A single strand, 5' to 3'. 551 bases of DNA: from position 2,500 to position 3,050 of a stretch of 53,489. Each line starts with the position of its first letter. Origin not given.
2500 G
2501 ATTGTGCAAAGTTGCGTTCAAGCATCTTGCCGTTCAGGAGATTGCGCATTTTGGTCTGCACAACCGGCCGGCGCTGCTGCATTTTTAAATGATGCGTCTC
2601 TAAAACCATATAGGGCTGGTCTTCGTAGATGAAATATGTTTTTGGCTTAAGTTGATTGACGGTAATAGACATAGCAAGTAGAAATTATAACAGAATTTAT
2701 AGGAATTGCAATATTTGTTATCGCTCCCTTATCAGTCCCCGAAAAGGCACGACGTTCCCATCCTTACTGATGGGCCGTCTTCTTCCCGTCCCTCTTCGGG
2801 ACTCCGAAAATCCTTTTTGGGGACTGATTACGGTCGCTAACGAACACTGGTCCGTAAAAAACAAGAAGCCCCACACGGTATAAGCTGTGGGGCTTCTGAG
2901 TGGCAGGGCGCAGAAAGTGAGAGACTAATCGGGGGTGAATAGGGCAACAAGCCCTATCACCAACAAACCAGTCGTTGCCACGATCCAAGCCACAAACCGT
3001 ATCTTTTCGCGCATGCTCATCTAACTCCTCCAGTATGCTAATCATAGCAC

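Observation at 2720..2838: Family A: a 120-nt three-helix intergenic element with compensatory substitutions (candidate novel structured RNA or miniature mobile element)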

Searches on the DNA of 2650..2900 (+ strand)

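Call 9: search_rna_families(source=window, start=2650, end=2900, threshold=evalue, max_evalue=10, show_alignments=2)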
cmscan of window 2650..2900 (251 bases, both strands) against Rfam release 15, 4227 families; matches with E-value up to 10: 6.
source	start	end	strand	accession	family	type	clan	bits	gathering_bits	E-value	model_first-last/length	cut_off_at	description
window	2725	2835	-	RF00780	MIR477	Gene; miRNA;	-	16.4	65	0.6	1-99/99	no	MIR477 microRNA precursor family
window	2732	2803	-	RF03790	MIR8008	Gene; miRNA;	-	14.2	66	3.7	1-55/55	no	MIR8008 microRNA precursor family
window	2862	2899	+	RF03651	mir-2070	Gene; miRNA;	-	14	95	3.2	1-71/71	no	mir-2070 microRNA precursor family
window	2734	2805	+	RF03790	MIR8008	Gene; miRNA;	-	13.1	66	7.7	1-55/55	no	MIR8008 microRNA precursor family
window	2747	2900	+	RF01469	rli33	Gene; sRNA;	CL00114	11.9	46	0.29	1-161/532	3'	Listeria sRNA rli33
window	2715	2844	+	RF00657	mir-184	Gene; miRNA;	-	11.9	54.1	5.9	1-86/86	no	mir-184 microRNA precursor family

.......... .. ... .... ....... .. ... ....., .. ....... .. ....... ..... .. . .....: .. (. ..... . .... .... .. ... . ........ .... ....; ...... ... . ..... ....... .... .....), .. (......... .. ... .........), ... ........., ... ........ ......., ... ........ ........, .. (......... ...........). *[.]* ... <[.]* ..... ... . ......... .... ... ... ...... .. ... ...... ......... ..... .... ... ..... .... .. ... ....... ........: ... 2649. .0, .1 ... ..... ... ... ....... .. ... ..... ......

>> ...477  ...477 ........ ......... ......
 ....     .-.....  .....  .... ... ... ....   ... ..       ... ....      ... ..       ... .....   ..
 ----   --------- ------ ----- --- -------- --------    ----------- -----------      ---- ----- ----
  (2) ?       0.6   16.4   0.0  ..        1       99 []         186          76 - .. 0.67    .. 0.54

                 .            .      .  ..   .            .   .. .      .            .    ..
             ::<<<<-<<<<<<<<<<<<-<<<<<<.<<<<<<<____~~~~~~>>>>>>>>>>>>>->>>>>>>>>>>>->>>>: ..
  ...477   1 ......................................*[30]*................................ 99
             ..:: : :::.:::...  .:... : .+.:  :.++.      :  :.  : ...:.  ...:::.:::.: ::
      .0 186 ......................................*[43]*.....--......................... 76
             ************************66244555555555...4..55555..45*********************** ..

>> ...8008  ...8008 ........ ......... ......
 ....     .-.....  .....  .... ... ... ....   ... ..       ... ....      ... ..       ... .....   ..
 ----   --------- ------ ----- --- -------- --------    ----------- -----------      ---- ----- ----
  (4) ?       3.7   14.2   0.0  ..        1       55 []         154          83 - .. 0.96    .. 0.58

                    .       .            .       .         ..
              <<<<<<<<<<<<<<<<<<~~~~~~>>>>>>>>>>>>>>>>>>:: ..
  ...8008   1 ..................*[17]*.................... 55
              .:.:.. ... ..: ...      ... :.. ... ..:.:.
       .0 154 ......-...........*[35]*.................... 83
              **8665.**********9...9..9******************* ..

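Call 22: build_rna_model(alignment_id=A2, structure=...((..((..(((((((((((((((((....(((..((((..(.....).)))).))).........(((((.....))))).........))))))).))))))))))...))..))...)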
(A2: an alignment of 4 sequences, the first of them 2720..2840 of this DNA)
Model R1 built from alignment A2 (4 sequences, 122 columns); structure: as given.
model positions 120; base pairs 34; branch points 1; effective number of sequences 0.88; information 0.59 bits per position. Calibrated on 0.2 Mb of random sequence (short: E-values are rough).
structure used (alignment columns):
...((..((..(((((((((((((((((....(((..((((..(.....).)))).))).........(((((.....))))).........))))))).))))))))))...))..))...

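Call 23: search_with_rna_model(model_id=R1, sources=[window, L001, L002, L003, L004, L005, L006, L007, L008, L009, L010, L011], max_evalue=10, show_alignments=0)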
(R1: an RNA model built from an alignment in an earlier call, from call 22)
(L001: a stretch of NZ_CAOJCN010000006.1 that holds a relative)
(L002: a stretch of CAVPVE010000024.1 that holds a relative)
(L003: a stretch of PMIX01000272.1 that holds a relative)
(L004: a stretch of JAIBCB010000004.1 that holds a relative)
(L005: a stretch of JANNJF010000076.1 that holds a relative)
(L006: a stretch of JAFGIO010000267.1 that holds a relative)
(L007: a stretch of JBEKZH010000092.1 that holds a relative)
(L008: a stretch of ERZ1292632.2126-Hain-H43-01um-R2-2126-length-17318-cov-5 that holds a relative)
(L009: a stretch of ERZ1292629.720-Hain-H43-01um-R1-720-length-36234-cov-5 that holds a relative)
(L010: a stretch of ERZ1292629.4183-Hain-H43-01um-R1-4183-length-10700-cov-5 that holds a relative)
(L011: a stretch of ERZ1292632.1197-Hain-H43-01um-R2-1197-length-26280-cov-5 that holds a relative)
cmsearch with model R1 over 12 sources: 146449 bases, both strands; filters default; matches with E-value up to 10: 15.
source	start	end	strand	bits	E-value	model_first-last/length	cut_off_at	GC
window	2720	2840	+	146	1.9e-42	1-120/120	no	0.54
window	40982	41102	-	145.6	2.4e-42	1-120/120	no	0.55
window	12836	12956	+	132.9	2e-38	1-120/120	no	0.58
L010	7452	7571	+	130.3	1.3e-37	1-120/120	no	0.51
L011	13190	13309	+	130.3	1.3e-37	1-120/120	no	0.51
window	13900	14017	+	129.1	3.1e-37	1-120/120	no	0.6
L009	2619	2740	+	113.7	1.8e-32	1-120/120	no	0.53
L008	2957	3075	-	103.8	2.2e-29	1-120/120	no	0.57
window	12959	13082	-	30.5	1.2e-06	1-120/120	no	0.5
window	40982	41102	+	27.2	1.2e-05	1-120/120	no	0.55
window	2719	2839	-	24.6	7.8e-05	1-120/120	no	0.54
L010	7451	7569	-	19.4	0.0032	1-120/120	no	0.51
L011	13189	13307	-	19.4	0.0032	1-120/120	no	0.51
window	13899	14016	-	19.3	0.0033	1-120/120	no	0.6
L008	2969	3063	+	15.3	0.058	12-108/120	no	0.55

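Call 30: search_with_rna_model(model_id=R1, source=window, max_evalue=5, filters=off)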
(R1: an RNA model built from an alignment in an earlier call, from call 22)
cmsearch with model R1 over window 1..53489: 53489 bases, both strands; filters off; matches with E-value up to 5: 23.
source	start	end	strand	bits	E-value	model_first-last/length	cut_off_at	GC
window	2720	2840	+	146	6.9e-43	1-120/120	no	0.54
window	40982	41102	-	145.6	8.9e-43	1-120/120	no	0.55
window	12836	12956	+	132.9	7.5e-39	1-120/120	no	0.58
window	13900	14017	+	129.1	1.1e-37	1-120/120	no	0.6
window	12959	13082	-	30.4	4.3e-07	1-120/120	no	0.5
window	40982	41102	+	27.2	4.4e-06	1-120/120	no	0.55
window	2719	2839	-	24.6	2.8e-05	1-120/120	no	0.54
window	12835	12955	-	19.7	0.00091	1-120/120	no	0.58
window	13899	14016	-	19.3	0.0012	1-120/120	no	0.6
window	26961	27067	+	16.2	0.011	1-120/120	no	0.51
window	29238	29320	+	14.6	0.034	1-120/120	no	0.27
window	12961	13082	+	12.6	0.14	1-120/120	no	0.51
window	25083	25118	+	10.8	0.53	1-120/120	no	0.72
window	1922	1976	+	9.1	1.8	1-120/120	no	0.44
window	22318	22340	-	8.9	2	1-120/120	no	0.7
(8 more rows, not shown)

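Call 33: search_with_rna_model(model_id=R1, sources=[L008, L009, L010, L011, L014, L015, L016], max_evalue=1, filters=off)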
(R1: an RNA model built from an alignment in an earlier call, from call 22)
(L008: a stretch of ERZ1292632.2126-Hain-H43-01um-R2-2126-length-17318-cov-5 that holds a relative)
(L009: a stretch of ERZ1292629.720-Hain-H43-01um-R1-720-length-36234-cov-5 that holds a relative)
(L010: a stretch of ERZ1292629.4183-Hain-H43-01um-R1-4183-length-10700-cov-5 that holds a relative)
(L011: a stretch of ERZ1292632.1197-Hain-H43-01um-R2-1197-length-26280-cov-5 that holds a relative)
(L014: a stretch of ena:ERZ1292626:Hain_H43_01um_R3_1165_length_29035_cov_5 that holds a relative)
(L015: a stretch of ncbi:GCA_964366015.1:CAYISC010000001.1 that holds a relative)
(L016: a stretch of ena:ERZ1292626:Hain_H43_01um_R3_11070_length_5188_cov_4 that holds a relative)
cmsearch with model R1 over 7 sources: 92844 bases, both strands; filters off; matches with E-value up to 1: 23.
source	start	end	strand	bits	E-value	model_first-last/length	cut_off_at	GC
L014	12129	12249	+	146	1.2e-42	1-120/120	no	0.54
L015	20763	20883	+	145.6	1.5e-42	1-120/120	no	0.55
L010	7452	7571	+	130.3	8.4e-38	1-120/120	no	0.51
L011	13190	13309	+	130.3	8.4e-38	1-120/120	no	0.51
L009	2619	2740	+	113.7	1.2e-32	1-120/120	no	0.53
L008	2957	3075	-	103.8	1.4e-29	1-120/120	no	0.57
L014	2819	2940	+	38.1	3.1e-09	1-120/120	no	0.55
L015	20763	20883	-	27.2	7.7e-06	1-120/120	no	0.55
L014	12128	12248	-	24.6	4.9e-05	1-120/120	no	0.54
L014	2973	3095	-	23.4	0.00011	1-120/120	no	0.58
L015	7418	7554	+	20.2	0.0012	1-120/120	no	0.54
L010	7451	7569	-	19.4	0.002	1-120/120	no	0.51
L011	13189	13307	-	19.4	0.002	1-120/120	no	0.51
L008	2969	3063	+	15.3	0.036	12-108/120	no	0.55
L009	2619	2738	-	14.5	0.067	1-120/120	no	0.53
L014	7529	7588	-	14.5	0.067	1-120/120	no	0.5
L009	8041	8086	-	12.7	0.24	1-120/120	no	0.54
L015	8243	8335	+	11.9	0.4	1-120/120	no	0.48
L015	4940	4985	-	11.4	0.58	1-120/120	no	0.63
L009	1830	1876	-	11.3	0.64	1-120/120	no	0.4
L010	5656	5746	+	11.2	0.69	1-120/120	no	0.49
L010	5430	5472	+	10.9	0.83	1-120/120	no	0.51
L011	11168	11210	+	10.9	0.83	1-120/120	no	0.51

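Call 41: search_with_rna_model(model_id=R1, sources=[L017, L018, L020, L021], max_evalue=1, filters=off)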
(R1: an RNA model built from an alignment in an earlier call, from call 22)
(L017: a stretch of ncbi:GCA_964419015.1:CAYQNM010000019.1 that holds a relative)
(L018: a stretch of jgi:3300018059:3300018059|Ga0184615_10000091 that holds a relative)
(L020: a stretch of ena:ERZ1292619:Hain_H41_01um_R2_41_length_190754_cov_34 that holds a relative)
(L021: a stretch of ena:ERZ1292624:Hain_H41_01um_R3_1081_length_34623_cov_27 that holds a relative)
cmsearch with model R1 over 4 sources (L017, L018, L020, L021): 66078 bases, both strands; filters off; matches with E-value up to 1: 10.
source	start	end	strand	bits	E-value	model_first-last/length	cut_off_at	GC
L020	11532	11654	+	35.2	1.7e-08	1-120/120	no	0.67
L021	3347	3469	+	35.2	1.7e-08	1-120/120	no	0.67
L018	20367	20422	-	17.1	0.0071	1-120/120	no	0.5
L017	9391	9438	-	13.2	0.12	1-120/120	no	0.46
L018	12058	12118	+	11.5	0.41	1-120/120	no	0.38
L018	20379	20414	+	11.4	0.42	13-107/120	no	0.61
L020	16195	16255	+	10.6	0.74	1-120/120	no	0.69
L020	18629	18689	-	10.6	0.74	1-120/120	no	0.69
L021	8010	8070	+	10.6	0.74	1-120/120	no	0.69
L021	10444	10504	-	10.6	0.74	1-120/120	no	0.69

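Call 50: search_with_rna_model(model_id=R1, sources=[window, L008, L009, L010, L014, L020], max_evalue=0.000004, make_alignment=true)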
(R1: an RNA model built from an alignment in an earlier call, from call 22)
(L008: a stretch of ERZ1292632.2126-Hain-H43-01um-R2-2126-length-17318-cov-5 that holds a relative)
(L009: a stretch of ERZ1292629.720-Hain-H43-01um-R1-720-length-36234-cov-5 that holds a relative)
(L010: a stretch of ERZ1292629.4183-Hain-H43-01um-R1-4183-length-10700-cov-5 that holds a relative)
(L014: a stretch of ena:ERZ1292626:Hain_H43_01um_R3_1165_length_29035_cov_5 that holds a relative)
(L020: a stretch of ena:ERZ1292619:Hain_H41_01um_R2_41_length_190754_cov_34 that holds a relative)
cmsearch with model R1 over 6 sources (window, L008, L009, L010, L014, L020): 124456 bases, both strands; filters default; matches with E-value up to 0.000004: 11.
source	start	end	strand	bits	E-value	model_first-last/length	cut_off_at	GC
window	2720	2840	+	146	1.6e-42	1-120/120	no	0.54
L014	12129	12249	+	146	1.6e-42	1-120/120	no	0.54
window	40982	41102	-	145.6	2e-42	1-120/120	no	0.55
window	12836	12956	+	132.9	1.7e-38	1-120/120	no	0.58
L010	7452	7571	+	130.3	1.1e-37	1-120/120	no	0.51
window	13900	14017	+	129.1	2.6e-37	1-120/120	no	0.6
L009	2619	2740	+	113.7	1.5e-32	1-120/120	no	0.53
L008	2957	3075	-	103.8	1.9e-29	1-120/120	no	0.57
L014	2819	2940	+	38.2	4.1e-09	1-120/120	no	0.55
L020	11532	11654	+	35.3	3.2e-08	1-120/120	no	0.67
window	12959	13082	-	30.5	9.9e-07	1-120/120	no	0.5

Alignment A3: 11 matches aligned to the model, 137 columns, each read 5' to 3' on its own strand. Consensus structure (alignment columns), stored with it:
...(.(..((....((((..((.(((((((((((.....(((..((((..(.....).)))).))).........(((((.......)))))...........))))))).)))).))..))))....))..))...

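Call 53: build_rna_model(alignment_id=A3)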
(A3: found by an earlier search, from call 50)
Model R2 built from alignment A3 (11 sequences, 137 columns); structure: stored with the alignment.
model positions 120; base pairs 34; branch points 1; effective number of sequences 1.94; information 0.59 bits per position. Calibrated on 0.2 Mb of random sequence (short: E-values are rough).
structure used (alignment columns):
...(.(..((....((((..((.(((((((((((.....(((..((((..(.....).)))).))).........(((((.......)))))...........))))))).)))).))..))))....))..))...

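Call 54: search_with_rna_model(model_id=R2, sources=[window, L008, L009, L010, L011, L014, L015, L017, L018, L020, L021], max_evalue=1)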
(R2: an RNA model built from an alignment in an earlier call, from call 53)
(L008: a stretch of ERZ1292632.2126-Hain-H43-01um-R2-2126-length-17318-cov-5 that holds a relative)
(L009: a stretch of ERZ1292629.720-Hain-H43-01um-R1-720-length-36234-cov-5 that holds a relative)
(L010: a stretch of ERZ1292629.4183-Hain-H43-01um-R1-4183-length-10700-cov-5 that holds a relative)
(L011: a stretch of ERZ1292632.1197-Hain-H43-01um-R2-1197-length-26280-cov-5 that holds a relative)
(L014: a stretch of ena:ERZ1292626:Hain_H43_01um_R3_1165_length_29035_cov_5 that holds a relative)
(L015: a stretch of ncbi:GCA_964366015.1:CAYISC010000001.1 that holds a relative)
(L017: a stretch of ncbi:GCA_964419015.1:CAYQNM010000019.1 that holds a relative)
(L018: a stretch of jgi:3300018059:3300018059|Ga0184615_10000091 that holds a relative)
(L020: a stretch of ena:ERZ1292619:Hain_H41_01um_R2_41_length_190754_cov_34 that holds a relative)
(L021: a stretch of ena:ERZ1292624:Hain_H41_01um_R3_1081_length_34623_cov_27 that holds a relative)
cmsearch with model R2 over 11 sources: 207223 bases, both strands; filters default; matches with E-value up to 1: 17.
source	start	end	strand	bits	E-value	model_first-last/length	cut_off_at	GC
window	2720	2840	+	133.6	3.5e-33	1-120/120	no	0.54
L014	12129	12249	+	133.6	3.5e-33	1-120/120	no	0.54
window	40982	41102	-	133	5.1e-33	1-120/120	no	0.55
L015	20763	20883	+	133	5.1e-33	1-120/120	no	0.55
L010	7452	7571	+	127.5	1.5e-31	1-120/120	no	0.51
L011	13190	13309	+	127.5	1.5e-31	1-120/120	no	0.51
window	12836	12956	+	119.3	2.5e-29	1-120/120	no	0.58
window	13900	14017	+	115.9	2e-28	1-120/120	no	0.6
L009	2619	2740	+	114.1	6e-28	1-120/120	no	0.53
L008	2957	3075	-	106.3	7.9e-26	1-120/120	no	0.57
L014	2819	2940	+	87.3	9.9e-21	1-120/120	no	0.55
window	12959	13082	-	80.6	6.6e-19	1-120/120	no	0.5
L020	11532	11654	+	73.6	4.8e-17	1-120/120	no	0.67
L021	3347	3469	+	73.6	4.8e-17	1-120/120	no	0.67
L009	2761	2903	-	54.4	7.1e-12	1-120/120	no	0.53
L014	2973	3095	-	54.2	8.2e-12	1-120/120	no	0.58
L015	8321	8466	-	27.3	0.00015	1-120/120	no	0.6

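Call 55: search_with_rna_model(model_id=R2, sources=[window, L015, L008], max_evalue=1, filters=off)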
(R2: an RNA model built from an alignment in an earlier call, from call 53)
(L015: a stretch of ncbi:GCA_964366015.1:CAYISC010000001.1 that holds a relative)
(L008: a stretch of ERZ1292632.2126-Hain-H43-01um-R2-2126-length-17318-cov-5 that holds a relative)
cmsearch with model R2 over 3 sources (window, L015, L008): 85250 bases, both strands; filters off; matches with E-value up to 1: 18.
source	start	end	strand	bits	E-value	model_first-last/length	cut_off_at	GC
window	2720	2840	+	133.6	1.4e-33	1-120/120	no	0.54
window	40982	41102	-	133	2.1e-33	1-120/120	no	0.55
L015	20763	20883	+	133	2.1e-33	1-120/120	no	0.55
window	12836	12956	+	119.3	1e-29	1-120/120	no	0.58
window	13900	14017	+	115.9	8.1e-29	1-120/120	no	0.6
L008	2957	3075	-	106.3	3.2e-26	1-120/120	no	0.57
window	12959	13082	-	80.5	2.7e-19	1-120/120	no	0.5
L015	7414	7554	+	29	2.1e-05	1-120/120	no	0.53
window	40982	41102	+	21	0.0029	1-120/120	no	0.55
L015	20763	20883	-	21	0.0029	1-120/120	no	0.55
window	35899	36038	-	21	0.003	1-120/120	no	0.49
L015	8324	8464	-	19.2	0.0092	1-120/120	no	0.61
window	2720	2840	-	17.7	0.022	1-120/120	no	0.54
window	12835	12955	-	16.3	0.053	1-120/120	no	0.58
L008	715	852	-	15.1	0.12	1-120/120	no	0.54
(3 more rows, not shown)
